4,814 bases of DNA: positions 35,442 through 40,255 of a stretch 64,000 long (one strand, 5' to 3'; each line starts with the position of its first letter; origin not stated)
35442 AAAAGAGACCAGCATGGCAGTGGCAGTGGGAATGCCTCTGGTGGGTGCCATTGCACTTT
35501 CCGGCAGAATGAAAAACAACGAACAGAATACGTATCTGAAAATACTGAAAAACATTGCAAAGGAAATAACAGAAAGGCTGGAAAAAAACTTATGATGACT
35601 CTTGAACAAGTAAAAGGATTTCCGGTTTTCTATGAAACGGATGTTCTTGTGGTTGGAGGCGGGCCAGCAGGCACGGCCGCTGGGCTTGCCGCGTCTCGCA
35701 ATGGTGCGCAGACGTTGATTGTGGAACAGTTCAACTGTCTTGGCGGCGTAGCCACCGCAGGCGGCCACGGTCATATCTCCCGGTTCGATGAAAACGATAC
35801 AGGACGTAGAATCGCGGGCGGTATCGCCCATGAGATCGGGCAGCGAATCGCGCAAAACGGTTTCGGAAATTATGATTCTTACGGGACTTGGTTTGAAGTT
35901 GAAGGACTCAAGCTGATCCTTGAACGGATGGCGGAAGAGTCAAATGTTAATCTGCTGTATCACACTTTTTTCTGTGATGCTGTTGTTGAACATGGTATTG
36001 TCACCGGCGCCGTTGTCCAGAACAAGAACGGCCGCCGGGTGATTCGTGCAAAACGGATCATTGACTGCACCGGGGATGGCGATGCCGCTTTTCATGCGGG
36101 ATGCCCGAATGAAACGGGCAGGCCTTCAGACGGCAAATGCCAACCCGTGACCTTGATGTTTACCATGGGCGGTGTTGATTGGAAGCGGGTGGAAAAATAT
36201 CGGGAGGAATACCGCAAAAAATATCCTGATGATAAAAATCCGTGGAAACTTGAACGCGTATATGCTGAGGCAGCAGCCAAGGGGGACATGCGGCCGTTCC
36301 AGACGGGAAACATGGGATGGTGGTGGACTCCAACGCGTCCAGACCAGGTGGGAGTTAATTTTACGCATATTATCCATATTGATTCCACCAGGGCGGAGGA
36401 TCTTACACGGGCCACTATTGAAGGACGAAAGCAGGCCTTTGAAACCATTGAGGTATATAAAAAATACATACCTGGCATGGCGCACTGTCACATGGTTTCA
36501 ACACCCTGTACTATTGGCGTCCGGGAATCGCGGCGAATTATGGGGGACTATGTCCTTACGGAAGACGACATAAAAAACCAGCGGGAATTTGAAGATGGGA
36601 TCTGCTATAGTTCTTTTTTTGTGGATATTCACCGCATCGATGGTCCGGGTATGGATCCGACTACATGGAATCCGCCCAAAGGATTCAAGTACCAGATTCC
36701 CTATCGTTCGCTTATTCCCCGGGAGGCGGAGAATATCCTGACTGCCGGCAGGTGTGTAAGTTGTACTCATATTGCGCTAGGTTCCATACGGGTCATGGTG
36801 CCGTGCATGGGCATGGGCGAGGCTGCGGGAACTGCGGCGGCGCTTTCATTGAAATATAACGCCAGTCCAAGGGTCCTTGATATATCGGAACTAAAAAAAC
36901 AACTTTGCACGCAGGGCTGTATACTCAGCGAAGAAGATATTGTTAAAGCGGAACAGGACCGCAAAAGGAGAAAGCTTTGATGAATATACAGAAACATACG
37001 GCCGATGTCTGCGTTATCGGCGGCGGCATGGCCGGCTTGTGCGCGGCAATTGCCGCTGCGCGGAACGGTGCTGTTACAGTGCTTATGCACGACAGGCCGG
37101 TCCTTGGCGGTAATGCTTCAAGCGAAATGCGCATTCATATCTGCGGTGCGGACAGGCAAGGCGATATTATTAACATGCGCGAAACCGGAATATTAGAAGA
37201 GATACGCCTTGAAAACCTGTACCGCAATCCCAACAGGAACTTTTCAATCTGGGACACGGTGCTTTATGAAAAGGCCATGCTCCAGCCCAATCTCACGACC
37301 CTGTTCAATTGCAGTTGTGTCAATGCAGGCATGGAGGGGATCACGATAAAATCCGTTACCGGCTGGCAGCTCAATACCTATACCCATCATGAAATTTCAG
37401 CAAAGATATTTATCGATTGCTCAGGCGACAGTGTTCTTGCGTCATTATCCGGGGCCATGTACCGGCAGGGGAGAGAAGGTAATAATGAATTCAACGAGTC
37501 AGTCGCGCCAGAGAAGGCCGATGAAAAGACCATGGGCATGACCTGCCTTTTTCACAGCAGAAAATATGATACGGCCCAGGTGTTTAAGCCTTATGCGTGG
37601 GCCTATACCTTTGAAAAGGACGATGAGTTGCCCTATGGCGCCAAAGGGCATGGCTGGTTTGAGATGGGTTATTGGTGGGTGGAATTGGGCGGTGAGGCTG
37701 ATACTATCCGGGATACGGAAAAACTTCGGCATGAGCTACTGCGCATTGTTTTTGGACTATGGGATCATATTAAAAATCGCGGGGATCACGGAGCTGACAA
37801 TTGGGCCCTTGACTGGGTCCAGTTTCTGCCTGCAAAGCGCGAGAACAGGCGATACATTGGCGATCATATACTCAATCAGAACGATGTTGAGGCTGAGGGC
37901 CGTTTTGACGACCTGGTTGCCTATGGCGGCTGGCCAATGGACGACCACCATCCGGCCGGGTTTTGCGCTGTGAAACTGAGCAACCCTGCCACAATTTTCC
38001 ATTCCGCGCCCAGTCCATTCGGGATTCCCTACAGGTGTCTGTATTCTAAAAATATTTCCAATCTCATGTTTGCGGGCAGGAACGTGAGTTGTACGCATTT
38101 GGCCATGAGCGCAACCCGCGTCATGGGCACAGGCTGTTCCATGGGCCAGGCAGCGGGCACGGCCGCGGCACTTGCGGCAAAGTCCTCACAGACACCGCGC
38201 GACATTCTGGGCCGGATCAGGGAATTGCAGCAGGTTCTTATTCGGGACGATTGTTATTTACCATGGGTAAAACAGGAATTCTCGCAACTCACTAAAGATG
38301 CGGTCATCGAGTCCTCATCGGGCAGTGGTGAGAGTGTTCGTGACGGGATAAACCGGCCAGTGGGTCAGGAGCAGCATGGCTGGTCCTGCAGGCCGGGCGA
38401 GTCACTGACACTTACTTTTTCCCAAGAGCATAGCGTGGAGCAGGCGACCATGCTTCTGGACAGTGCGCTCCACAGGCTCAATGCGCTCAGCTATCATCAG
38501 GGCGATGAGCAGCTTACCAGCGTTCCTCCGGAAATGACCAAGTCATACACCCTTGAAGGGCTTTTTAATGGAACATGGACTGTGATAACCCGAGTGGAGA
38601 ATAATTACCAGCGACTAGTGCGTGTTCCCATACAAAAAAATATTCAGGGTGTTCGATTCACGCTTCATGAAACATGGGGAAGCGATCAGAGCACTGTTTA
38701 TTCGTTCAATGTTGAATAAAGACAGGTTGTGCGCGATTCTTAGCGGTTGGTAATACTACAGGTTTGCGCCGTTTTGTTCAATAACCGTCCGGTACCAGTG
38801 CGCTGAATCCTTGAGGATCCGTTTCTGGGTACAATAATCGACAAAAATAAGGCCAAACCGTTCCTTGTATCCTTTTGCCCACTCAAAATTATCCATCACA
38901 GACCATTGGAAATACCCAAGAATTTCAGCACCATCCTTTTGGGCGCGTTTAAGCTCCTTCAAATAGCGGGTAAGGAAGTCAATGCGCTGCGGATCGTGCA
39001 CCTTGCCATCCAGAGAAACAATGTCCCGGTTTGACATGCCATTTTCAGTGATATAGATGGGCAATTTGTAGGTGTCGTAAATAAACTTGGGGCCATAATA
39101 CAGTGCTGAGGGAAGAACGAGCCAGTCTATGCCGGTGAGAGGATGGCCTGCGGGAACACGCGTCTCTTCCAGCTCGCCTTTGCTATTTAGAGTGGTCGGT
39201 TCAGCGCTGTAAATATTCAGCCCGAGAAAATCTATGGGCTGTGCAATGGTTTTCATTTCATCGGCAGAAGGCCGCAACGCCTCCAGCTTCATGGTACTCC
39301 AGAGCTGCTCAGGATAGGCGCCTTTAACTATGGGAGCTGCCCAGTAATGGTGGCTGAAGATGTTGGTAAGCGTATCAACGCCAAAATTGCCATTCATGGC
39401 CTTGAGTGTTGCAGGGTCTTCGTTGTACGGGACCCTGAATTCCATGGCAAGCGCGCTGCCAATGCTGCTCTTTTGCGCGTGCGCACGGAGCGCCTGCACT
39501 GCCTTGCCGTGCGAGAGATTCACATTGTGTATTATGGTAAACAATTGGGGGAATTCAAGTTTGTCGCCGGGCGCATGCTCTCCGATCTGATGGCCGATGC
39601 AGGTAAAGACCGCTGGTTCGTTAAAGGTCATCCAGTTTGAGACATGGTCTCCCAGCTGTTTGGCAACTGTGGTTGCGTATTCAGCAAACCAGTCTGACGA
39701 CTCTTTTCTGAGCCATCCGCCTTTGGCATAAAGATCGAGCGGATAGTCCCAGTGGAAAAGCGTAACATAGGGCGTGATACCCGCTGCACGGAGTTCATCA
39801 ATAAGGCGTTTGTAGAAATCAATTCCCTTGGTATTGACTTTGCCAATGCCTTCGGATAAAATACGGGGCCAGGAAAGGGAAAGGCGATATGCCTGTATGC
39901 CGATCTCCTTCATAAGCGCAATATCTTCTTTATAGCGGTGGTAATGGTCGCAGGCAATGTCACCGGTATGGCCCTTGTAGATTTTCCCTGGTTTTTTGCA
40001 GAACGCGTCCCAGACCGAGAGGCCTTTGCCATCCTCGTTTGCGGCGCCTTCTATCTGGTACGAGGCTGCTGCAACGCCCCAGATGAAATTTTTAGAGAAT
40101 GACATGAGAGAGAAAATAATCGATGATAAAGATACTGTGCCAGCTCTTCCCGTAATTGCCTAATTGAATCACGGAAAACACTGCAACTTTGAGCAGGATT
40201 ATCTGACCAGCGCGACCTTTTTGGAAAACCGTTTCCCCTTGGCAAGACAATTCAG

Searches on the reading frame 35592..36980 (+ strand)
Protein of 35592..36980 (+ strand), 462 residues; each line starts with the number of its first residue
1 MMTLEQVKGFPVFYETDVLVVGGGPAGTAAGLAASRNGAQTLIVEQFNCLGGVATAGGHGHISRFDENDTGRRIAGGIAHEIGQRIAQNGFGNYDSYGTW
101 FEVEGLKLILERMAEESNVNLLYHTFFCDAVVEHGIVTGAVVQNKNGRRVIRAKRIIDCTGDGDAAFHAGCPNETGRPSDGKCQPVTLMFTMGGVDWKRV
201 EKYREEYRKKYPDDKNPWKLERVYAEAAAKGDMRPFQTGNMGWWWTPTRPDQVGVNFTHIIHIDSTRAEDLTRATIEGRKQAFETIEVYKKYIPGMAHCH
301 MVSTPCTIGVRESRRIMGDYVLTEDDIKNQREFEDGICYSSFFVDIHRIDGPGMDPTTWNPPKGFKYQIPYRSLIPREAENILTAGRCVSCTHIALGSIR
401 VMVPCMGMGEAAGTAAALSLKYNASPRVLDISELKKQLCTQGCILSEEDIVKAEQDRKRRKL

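Call 52: search_protein_families(library=pfam, proteins=[window:35592-36980:+])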
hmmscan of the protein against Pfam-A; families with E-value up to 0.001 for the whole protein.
window:35592-36980:+ (462 aa): 8 families
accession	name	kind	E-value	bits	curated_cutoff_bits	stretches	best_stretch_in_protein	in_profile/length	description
PF12831.13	FAD_oxidored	-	5.1e-119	398.7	27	1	17-438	1-416/416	FAD dependent oxidoreductase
PF00890.30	FAD_binding_2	-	1.8e-08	34.4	20.4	1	17-61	1-44/414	FAD binding domain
PF01946.23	Thi4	-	3.3e-06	26.9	26.2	1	8-143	10-138/235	Thi4 family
PF07992.20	Pyr_redox_2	-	1.2e-05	25.3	26.1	1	17-51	2-37/291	Pyridine nucleotide-disulphide oxidoreductase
PF03486.20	HI0933_like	-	3.5e-05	23.8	50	1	17-69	2-54/244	HI0933-like protein Rossmann domain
PF01494.25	FAD_binding_3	-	6e-05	22.9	22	1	15-47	1-33/349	FAD binding domain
PF01134.28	GIDA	-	0.00025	20.6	22.1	1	17-45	1-29/391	Glucose inhibited division protein A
PF13450.12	NAD_binding_8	-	0.00065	20.4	21.9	0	20-56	1-37/68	NAD(P)-binding Rossmann-like domain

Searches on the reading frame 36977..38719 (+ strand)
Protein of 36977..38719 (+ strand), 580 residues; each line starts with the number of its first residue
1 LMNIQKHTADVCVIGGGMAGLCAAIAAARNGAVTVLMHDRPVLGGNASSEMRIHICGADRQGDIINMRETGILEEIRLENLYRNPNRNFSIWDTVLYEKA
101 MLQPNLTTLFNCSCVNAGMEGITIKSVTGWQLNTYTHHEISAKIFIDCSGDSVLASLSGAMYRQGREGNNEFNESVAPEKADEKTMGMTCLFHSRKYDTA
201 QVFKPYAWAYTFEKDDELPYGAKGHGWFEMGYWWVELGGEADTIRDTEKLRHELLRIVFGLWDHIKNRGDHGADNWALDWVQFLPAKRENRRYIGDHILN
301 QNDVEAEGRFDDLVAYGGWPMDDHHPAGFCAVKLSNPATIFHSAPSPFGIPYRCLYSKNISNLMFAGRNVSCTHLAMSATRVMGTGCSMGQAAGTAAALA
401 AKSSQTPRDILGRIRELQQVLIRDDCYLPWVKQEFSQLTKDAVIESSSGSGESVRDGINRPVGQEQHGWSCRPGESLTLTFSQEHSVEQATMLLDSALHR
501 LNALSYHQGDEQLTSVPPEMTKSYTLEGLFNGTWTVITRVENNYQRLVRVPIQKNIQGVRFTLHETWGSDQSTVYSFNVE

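Call 52: search_protein_families(library=pfam, proteins=[window:36977-38719:+])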
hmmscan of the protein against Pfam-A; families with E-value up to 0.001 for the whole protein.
window:36977-38719:+ (580 aa): 7 families
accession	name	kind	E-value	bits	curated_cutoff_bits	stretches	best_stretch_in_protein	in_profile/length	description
PF12831.13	FAD_oxidored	-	1.3e-85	288.6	27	1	10-421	1-416/416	FAD dependent oxidoreductase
PF13450.12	NAD_binding_8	-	3.5e-07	30.8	21.9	1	13-51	1-39/68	NAD(P)-binding Rossmann-like domain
PF00890.30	FAD_binding_2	-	3.1e-06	27.1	20.4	1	10-46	1-37/414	FAD binding domain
PF01266.30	DAO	-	1.4e-05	25.2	27.9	1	10-49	1-40/353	FAD dependent oxidoreductase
PF07992.20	Pyr_redox_2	-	0.0002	21.3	26.1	1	10-43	2-36/291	Pyridine nucleotide-disulphide oxidoreductase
PF01134.28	GIDA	-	0.00023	20.8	22.1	1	10-38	1-29/391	Glucose inhibited division protein A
PF01262.27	AlaDh_PNT_C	-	0.00026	20.9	23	0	7-41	27-61/214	Alanine dehydrogenase/PNT, C-terminal domain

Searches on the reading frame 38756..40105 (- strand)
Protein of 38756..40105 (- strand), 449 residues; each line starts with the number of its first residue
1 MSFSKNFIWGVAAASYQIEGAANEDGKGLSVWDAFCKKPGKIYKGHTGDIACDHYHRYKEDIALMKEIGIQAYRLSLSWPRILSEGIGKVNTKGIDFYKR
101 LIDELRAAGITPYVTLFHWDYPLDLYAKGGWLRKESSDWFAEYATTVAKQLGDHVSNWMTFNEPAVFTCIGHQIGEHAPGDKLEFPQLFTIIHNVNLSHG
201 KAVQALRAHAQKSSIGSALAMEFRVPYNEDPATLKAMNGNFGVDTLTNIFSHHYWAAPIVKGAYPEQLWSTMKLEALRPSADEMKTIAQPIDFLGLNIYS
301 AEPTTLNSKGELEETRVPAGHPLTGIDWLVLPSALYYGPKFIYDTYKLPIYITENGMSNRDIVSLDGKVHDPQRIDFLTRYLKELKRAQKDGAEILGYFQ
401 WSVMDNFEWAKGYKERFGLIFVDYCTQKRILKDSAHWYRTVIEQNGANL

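Call 53: search_protein_families(library=pfam, proteins=[window:38756-40105:-])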
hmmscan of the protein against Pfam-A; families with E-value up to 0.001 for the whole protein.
window:38756-40105:- (449 aa): 1 family
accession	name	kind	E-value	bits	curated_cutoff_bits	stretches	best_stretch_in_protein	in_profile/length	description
PF00232.24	Glyco_hydro_1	-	7e-150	499.9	22.6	1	2-446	4-452/453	Glycosyl hydrolase family 1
